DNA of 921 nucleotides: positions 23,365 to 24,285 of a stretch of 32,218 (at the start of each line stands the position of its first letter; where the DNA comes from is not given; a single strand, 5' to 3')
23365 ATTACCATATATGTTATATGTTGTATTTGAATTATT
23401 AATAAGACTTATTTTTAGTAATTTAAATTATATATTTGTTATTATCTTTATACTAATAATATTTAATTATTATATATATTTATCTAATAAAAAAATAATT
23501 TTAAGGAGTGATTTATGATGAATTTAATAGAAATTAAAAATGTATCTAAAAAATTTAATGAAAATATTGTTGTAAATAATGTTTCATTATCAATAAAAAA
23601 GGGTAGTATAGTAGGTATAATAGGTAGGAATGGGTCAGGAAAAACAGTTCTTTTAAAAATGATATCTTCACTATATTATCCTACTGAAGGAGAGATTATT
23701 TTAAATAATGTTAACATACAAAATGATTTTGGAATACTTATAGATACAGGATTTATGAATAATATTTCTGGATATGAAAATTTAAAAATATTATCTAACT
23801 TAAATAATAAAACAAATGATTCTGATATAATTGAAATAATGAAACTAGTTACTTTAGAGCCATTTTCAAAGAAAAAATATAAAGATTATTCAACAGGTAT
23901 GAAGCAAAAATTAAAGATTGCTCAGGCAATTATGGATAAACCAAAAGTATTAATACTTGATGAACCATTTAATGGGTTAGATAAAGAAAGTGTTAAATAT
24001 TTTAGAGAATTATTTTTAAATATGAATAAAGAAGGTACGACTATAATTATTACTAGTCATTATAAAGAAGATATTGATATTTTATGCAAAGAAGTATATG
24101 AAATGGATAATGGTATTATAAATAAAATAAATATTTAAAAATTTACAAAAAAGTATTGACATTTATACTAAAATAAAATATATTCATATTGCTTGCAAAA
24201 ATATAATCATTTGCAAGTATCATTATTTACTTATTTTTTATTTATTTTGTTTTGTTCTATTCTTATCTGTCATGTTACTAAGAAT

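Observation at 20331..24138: Five-gene module: small secreted protein, anchored protein, two polytopic permeases and a terminal ABC-2-type ATPase, placed at a truncated gene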

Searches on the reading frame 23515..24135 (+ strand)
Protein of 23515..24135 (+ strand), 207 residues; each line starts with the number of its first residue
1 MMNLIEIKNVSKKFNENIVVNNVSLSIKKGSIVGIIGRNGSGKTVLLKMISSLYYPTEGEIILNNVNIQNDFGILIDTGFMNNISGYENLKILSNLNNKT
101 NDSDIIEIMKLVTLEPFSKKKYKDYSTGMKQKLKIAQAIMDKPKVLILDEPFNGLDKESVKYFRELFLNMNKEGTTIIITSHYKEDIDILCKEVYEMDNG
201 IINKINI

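Call 7: search_protein_families(library=pfam, max_evalue=0.1, proteins=[window:23515-24135:+])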
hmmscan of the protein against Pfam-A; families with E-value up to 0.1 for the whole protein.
window:23515-24135:+ (207 aa): 16 families
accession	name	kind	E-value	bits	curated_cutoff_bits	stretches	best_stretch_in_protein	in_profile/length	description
PF00005.33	ABC_tran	-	3.4e-30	105.9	25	1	20-153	1-137/137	ABC transporter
PF13304.12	AAA_21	-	7.1e-13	49.7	27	2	124-182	237-298/304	AAA domain, putative AbiEii toxin, Type IV TA system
PF13401.12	AAA_22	-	4.2e-05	24.3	27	1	31-178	6-119/130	AAA domain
PF02463.25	SMC_N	-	0.0024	17.8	40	0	23-50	18-44/220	RecF/RecN/SMC N terminal domain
PF00931.28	NB-ARC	-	0.0045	16.7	23.5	1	30-151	19-109/248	NB-ARC domain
PF07693.20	KAP_NTPase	-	0.0064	16.2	20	1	9-126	3-68/293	KAP family P-loop domain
PF13555.12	AAA_29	-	0.0082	16.3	27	1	23-64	15-55/61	P-loop containing region of AAA domain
PF25199.1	nSTAND_NTPase5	-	0.02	15.1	34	1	26-55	37-66/145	Novel STAND NTPase 5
PF20720.3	nSTAND3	-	0.027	14.6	27.2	1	27-61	14-48/155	Novel STAND NTPase 3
PF00006.31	ATP-synt_ab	-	0.027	14.6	29.5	1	23-52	7-36/213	ATP synthase alpha/beta family, nucleotide-binding domain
PF13173.12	AAA_14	-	0.031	14.7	27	0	31-73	3-44/129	AAA domain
PF13558.12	SbcC_Walker_B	-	0.032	14.9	27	1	140-167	61-88/90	SbcC/RAD50-like, Walker B motif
PF06745.19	ATPase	-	0.036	13.9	26.6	0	121-194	99-176/231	KaiC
PF09818.15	ABC_ATPase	-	0.066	12.7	23.2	0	25-54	75-103/283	P-loop domain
PF13476.12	AAA_23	-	0.077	14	27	0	26-126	16-105/201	AAA domain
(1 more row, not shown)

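Call 8: search_protein_families(library=ncbifam, max_evalue=0.1, proteins=[window:23515-24135:+])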
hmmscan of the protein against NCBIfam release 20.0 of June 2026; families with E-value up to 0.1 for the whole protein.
window:23515-24135:+ (207 aa): 201 families (the best 25 are shown)
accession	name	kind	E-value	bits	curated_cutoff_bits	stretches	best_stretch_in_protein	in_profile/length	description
TIGR03740.1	galliderm_ABC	subfamily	8.7e-49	166.2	309.75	1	6-202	2-202/223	lantibiotic protection ABC transporter ATP-binding subunit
TIGR01188.1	drrA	subfamily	3.4e-41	141.5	312.45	1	12-204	1-204/302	daunorubicin resistance ABC transporter, ATP-binding protein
NF047568.1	PSM_export_PmtC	equivalog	2.9e-35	122.1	375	1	6-202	2-199/290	phenol-soluble modulin export ABC transporter ATP-binding protein PmtC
NF010061.0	PRK13538.1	equivalog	7.4e-32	110.6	195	1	2-184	3-193/211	cytochrome c biogenesis heme-transporting ATPase CcmA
NF010060.0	PRK13537.1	equivalog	1.1e-31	109.8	521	1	3-200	14-222/314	nodulation factor ABC transporter ATP-binding protein NodI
TIGR04521.1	ECF_ATPase_2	equivalog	2e-31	109.1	330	2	96-203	115-224/279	energy-coupling factor transporter ATPase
NF043075.1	MMSYN1_0197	equivalog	1.5e-30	106.3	550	1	3-205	1-214/341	spermidine/putrescine ABC transporter ATP-binding protein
NF006987.0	PRK09452.1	equivalog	1.6e-30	106.1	482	1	3-205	16-229/378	spermidine/putrescine ABC transporter ATP-binding protein PotA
TIGR02673.1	FtsE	equivalog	2e-30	106.1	264.85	1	4-200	1-213/214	cell division ATP-binding protein FtsE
NF033858.1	ABC2_perm_RbbA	equivalog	2.2e-30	105.3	1050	1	5-200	267-473/909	ribosome-associated ATPase/putative transporter RbbA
TIGR03522.1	GldA_ABC_ATP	equivalog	4.7e-30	105.1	402.6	1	5-202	3-210/301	gliding motility-associated ABC transporter ATP-binding subunit GldA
NF000355.4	ribo_prot_ABC_F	equivalog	4.9e-30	104.8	380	1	4-204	2-194/499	ribosomal protection-like ABC-F family protein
TIGR01189.1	ccmA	equivalog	4.3e-29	101.6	131.6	1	6-185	2-188/198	heme ABC exporter ATP-binding protein CcmA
TIGR02315.1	ABC_phnC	equivalog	6.5e-29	101.1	266.1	2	4-70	1-68/243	phosphonate ABC transporter ATP-binding protein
TIGR04406.1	LPS_export_lptB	equivalog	6.9e-29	100.8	240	1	5-202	2-213/239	LPS export ABC transporter ATP-binding protein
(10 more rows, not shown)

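Call 70: search_solved_structures(query=window:23515-24135:+, max_evalue=1e-20, show_alignments=3)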
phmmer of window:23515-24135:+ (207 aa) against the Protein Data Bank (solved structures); distinct sequences matched with E-value up to 1e-20: 85 (the best 60 are shown).
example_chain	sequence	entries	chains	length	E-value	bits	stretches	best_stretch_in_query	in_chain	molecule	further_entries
7w01_A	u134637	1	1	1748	1.4e-39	138.9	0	5-200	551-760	Phospholipid-transporting ATPase ABCA3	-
7w02_A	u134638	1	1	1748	9.5e-39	136.2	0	5-200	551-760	Phospholipid-transporting ATPase ABCA3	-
7tby_A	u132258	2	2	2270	1.6e-35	125.7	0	3-201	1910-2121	ATP-binding cassette, sub-family A (ABC1), member 1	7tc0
7tbz_A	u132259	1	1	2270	1.6e-35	125.7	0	3-201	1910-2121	ATP-binding cassette, sub-family A (ABC1), member 1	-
7tdt_A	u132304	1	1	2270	1.6e-35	125.7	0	3-201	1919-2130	Phospholipid-transporting ATPase ABCA1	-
5xjy_A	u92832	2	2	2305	1.6e-35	125.6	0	3-201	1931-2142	ATP-binding cassette sub-family A member 1 | Phospholipid-transporting ATPase ABCA1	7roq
7tbw_A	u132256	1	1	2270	1.1e-34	122.9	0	3-201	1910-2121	ATP-binding cassette, sub-family A (ABC1), member 1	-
8s7v_K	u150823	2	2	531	2.5e-33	118.5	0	3-63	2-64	Glycine betaine/carnitine/choline transport ATP-binding protein OpuCA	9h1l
6xjh_C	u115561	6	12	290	2e-31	112.3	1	6-206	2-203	ABC transporter ATP-binding protein | ABC transporter, ATP-binding protein, putative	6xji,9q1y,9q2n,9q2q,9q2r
9njf_Y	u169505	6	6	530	2.7e-30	108.6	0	3-197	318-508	Probable ATP-binding protein YbiT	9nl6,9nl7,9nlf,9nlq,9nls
7lkp_A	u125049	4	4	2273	2.8e-30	108.5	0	18-193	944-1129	Retinal-specific phospholipid-transporting ATPase ABCA4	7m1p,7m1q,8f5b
7e7i_A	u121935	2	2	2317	3e-30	108.4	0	18-193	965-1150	Retinal-specific phospholipid-transporting ATPase ABCA4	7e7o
4fin_A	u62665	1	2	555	6.4e-30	107.4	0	4-190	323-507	EttA (YjjK) ABCF family protein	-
3j5s_D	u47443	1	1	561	6.8e-30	107.3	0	4-190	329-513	Energy-dependent translational throttle A (EttA)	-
7lkz_A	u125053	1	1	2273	2e-29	105.8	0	18-193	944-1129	Retinal-specific phospholipid-transporting ATPase ABCA4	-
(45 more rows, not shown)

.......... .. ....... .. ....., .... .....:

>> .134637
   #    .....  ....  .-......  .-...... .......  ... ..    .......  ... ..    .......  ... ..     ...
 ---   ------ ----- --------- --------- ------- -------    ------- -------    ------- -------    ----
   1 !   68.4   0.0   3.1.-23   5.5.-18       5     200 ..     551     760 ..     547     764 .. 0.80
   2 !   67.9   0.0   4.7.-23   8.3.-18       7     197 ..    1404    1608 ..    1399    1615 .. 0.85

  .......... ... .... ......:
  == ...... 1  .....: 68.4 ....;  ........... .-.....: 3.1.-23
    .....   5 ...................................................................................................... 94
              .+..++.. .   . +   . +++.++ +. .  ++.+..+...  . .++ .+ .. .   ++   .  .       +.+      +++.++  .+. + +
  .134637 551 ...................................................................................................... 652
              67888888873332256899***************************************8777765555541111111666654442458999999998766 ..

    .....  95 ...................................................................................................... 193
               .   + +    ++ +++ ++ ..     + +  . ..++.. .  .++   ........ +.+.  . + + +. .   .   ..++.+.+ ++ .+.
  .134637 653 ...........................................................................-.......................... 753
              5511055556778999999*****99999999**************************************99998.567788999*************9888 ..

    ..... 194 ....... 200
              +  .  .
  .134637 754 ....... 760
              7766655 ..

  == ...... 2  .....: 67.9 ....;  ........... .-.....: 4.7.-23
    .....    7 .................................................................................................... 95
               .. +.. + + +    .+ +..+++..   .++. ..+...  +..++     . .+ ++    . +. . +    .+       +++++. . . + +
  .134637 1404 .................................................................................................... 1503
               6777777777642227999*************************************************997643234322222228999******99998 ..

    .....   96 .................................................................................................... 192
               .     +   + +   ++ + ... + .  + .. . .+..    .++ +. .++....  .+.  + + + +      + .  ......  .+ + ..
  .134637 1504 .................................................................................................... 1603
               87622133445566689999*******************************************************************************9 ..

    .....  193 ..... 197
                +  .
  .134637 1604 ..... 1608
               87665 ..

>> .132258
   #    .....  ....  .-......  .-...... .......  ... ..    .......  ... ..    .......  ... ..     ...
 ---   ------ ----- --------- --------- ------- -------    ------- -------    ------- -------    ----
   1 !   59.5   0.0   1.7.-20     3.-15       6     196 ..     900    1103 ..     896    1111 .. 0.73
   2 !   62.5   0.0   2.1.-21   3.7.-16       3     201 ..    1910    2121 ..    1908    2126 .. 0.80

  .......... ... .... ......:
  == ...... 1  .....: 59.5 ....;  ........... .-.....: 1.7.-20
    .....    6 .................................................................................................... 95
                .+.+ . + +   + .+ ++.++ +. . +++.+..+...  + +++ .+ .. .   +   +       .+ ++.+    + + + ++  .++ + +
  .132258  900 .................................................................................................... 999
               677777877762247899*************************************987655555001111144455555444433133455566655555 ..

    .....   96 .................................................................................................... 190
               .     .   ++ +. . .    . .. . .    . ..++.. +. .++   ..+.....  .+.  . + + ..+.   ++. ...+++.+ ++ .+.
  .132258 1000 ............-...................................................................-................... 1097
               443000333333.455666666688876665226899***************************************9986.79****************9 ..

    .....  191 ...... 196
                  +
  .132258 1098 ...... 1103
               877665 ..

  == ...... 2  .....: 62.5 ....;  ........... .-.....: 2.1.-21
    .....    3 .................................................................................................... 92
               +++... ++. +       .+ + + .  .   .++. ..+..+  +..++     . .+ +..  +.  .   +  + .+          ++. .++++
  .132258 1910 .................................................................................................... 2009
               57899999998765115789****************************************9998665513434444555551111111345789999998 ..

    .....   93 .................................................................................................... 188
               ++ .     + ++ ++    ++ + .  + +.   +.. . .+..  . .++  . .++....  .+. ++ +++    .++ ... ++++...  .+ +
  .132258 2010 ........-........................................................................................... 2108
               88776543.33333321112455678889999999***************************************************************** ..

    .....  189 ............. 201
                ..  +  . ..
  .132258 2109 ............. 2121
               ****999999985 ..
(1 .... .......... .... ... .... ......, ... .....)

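Call 73: search_dna_similar(query=window:23515-24135:+, collection=plasmids, mode=protein, max_rows=25)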
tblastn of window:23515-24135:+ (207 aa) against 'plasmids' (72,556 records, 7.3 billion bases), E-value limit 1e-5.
The search stops at 5000 records and this limit was reached: more records match than are counted here, and every count below describes the 5000 best-scoring records only.
In 25 record(s) the limit of 40 matching pieces per record was reached: places in those records are undercounted.
Records with a match: at least 5000; places in all: 23211; records where one place covers at least 80% of the query: 4852.
Best place of each record, by identity: <60% 5000.
By first word of the organism name: Rhizobium 602; Enterococcus 470; Staphylococcus 449; Bacillus 338; Klebsiella 320; Sinorhizobium 194; Streptomyces 188; Agrobacterium 172; Ralstonia 137; Clostridium 131; and 351 more.
By predicted mobility (MOB-suite, as given by PLSDB): non-mobilizable 2639; conjugative 1189; mobilizable 1172.
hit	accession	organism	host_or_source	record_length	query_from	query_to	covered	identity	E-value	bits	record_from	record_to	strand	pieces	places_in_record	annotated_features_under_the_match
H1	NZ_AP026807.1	Clostridium tetani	soil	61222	1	206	100%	47.4%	1e-44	165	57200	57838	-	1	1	ATP-binding cassette domain-containing protein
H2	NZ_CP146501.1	Priestia aryabhattai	Pure isolate,soil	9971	1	199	96%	49.0%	2e-45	167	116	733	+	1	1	ATP-binding cassette domain-containing protein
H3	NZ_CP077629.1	Clostridium estertheticum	single colony,bovine feces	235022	1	205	99%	47.2%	2e-45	167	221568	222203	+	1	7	ATP-binding cassette domain-containing protein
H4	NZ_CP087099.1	Clostridium estertheticum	single colony,Vacuum packed lamb meat ...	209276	1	205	99%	47.2%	2e-45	167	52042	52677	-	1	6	ATP-binding cassette domain-containing protein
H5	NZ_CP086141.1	Clostridium estertheticum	bovine,single colony,feces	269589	1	205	99%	47.2%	3e-45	166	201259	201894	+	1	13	ATP-binding cassette domain-containing protein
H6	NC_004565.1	Clostridium tetani E88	-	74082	3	206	99%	47.4%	2e-41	155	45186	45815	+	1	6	ABC transporter ATP-binding protein | membrane-spanning permease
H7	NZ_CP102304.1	Clostridium perfringens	swine,mixed culture,fecal sample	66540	4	200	95%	49.0%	3e-47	172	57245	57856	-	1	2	ATP-binding cassette domain-containing protein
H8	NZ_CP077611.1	Clostridium estertheticum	single colony,bovine feces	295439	3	200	96%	48.3%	5e-48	174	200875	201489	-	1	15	ATP-binding cassette domain-containing protein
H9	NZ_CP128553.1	Priestia aryabhattai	seagrass,mixed culture,rhizosphere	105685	2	199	96%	48.3%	6e-44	163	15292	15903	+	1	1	ATP-binding cassette domain-containing protein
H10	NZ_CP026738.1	Priestia megaterium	Sporobolus anglicus,cell ...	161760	2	199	96%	48.3%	8e-44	162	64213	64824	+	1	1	ATP-binding cassette domain-containing protein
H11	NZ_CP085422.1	Priestia megaterium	single cell,soil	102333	2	198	95%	48.5%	2e-43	161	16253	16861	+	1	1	ATP-binding cassette domain-containing protein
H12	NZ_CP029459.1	Clostridium novyi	swine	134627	3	203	97%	47.3%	3e-46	169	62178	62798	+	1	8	ABC transporter ATP-binding protein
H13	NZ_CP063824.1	Clostridium botulinum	Ham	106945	3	203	97%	46.4%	8e-45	165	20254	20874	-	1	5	ABC transporter ATP-binding protein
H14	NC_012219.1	Clostridium botulinum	-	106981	3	203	97%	46.4%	8e-45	165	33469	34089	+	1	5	ABC transporter ATP-binding protein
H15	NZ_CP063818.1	Clostridium botulinum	Mink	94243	3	200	96%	47.1%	3e-47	172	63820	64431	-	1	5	ABC transporter ATP-binding protein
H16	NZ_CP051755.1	Sarcina sp. JB2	Pan troglodytes verus (Western ...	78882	1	200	97%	46.4%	4e-41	154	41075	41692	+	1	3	ATP-binding cassette domain-containing protein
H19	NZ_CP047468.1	Clostridium tyrobutyricum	Cow rumen,Cow rumen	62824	3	200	96%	45.9%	4e-39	149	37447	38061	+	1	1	ATP-binding cassette domain-containing protein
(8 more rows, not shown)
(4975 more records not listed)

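Call 75: get_annotated_region(hit=H7, flank=6000)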
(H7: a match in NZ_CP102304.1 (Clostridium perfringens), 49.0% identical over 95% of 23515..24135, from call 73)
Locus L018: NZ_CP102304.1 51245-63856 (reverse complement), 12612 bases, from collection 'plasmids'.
description: Clostridium perfringens strain JXNC-3B plasmid unnamed2, complete sequence
organism: Clostridium perfringens (NCBI taxid 1502)
taxonomy: Bacteria; Bacillota; Clostridia; Eubacteriales; Clostridiaceae; Clostridium; Clostridium perfringens
host: -; source: swine,mixed culture,fecal sample; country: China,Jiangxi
typing (MOB-suite, as given by PLSDB): mobilizable; replicon rep_cluster_1713; relaxase MOBP
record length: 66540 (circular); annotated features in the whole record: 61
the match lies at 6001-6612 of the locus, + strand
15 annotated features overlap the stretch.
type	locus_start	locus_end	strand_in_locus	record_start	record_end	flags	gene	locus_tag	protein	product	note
CDS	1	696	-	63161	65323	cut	-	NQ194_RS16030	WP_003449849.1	DUF1430 domain-containing protein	-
CDS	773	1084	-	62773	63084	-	-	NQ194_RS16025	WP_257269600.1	hypothetical protein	-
CDS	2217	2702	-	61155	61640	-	-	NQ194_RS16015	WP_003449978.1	hypothetical protein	-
CDS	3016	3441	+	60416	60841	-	-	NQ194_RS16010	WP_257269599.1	hypothetical protein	-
CDS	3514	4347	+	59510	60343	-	-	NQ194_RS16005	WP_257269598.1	hypothetical protein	-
CDS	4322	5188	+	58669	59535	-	-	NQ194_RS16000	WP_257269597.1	hypothetical protein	-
CDS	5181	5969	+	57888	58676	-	-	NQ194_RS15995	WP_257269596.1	hypothetical protein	-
CDS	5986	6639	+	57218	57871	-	-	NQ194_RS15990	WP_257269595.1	ATP-binding cassette domain-containing protein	-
CDS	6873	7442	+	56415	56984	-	-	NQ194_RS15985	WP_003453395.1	recombinase family protein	GO:0006310 - DNA recombination [Evidence IEA]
CDS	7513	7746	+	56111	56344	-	-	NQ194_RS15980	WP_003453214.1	hypothetical protein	-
predicted_resistance_gene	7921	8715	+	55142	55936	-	cpb2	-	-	beta-2 toxin CPB2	predicted by amrfinderplus; class ; identity 99.62%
CDS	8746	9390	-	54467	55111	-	-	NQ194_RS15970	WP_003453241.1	hypothetical protein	-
CDS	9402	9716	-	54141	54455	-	-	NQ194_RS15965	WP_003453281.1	PadR family transcriptional regulator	-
CDS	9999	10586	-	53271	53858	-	-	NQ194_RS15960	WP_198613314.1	recombinase family protein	GO:0006310 - DNA recombination [Evidence IEA]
CDS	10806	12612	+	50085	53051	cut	-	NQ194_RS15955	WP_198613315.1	Tn3 family transposase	-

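Call 76: get_annotated_region(hit=H2, flank=5000)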
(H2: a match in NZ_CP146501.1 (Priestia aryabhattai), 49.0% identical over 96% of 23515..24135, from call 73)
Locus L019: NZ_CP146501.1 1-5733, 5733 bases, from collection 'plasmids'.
description: Priestia aryabhattai strain HJ.T3 plasmid pHJT3_2, complete sequence
organism: Priestia aryabhattai (NCBI taxid 412384)
taxonomy: Bacteria; Bacillota; Bacilli; Bacillales; Bacillaceae; Priestia; Priestia aryabhattai
host: -; source: Pure isolate,soil; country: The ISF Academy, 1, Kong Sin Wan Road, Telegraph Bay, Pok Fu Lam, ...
typing (MOB-suite, as given by PLSDB): mobilizable; replicon rep_cluster_1852; relaxase MOBQ
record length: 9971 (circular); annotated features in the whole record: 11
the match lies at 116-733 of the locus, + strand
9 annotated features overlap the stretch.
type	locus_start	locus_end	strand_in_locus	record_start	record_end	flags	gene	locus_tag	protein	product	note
CDS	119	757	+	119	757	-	-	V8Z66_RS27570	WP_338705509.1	ATP-binding cassette domain-containing protein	-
CDS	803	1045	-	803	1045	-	-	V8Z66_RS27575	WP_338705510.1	hypothetical protein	-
CDS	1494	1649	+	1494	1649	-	-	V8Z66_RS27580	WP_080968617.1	YvrJ family protein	-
CDS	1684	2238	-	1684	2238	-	-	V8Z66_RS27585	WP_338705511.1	DUF3967 domain-containing protein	-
CDS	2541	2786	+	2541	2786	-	-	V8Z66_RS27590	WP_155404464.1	hypothetical protein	-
CDS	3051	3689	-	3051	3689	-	-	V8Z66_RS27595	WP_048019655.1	hypothetical protein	-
CDS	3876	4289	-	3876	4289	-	-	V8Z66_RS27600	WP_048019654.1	hypothetical protein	-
CDS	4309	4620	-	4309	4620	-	-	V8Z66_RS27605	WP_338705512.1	hypothetical protein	-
CDS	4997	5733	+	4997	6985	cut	mobQ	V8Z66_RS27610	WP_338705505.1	MobQ family relaxase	-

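Call 77: get_annotated_region(hit=H6, flank=6000)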
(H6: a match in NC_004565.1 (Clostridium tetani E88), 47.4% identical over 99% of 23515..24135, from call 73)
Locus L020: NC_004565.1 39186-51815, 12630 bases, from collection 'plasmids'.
description: Clostridium tetani E88 plasmid pE88, complete sequence
organism: Clostridium tetani E88 (NCBI taxid 212717)
taxonomy: Bacteria; Bacillota; Clostridia; Eubacteriales; Clostridiaceae; Clostridium; Clostridium tetani; Clostridium tetani E88
host: -; source: -; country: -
typing (MOB-suite, as given by PLSDB): non-mobilizable; replicon rep_cluster_256
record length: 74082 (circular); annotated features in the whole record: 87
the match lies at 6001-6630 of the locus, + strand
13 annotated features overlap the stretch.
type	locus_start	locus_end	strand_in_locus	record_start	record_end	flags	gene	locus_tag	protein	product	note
CDS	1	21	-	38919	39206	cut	-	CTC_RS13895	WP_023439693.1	hypothetical protein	-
CDS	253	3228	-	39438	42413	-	colT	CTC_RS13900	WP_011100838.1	collagenase ColT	-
CDS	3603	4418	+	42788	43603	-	-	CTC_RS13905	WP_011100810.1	ABC transporter permease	-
CDS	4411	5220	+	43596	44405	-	-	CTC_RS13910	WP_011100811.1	membrane-spanning permease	-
CDS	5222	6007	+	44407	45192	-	-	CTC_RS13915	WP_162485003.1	membrane-spanning permease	-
CDS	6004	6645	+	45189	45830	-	-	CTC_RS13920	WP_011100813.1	ABC transporter ATP-binding protein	-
CDS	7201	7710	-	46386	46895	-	-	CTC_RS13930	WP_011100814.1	hypothetical protein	-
CDS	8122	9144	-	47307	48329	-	-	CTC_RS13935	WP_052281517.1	RNA-guided endonuclease TnpB family protein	-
CDS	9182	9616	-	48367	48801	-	tnpA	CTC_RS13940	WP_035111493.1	IS200/IS605-like element ISClte2 family transposase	GO:0006313 - DNA transposition [Evidence IEA]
CDS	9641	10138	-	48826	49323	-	-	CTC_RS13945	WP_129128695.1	hypothetical protein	-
CDS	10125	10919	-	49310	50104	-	-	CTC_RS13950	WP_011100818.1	membrane-spanning protein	-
CDS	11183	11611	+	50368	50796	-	-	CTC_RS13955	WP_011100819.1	hypothetical protein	-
CDS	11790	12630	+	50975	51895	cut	-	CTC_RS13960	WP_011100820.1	DUF4351 domain-containing protein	-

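Call 80: search_protein_families(library=pfam, max_evalue=0.1, proteins=[L018:3016-3438:+, L018:3514-4344:+, L018:4322-5185:+, L018:5181-5966:+, L020:3603-4415:+, L020:4411-5217:+, L020:5222-6004:+])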
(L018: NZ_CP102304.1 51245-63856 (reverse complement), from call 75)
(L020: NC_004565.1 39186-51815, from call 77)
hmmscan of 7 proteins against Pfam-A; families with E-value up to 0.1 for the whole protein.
L018:3016-3438:+ (141 aa): 0 families

L018:3514-4344:+ (277 aa): 0 families

L018:4322-5185:+ (288 aa): 0 families

L018:5181-5966:+ (262 aa): 0 families

L020:3603-4415:+ (271 aa): 1 family
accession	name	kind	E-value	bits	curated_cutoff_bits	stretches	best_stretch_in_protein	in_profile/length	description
PF12730.13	ABC2_membrane_4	-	0.0031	18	27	1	26-188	16-169/179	ABC-2 family transporter protein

L020:4411-5217:+ (269 aa): 0 families

L020:5222-6004:+ (261 aa): 0 families
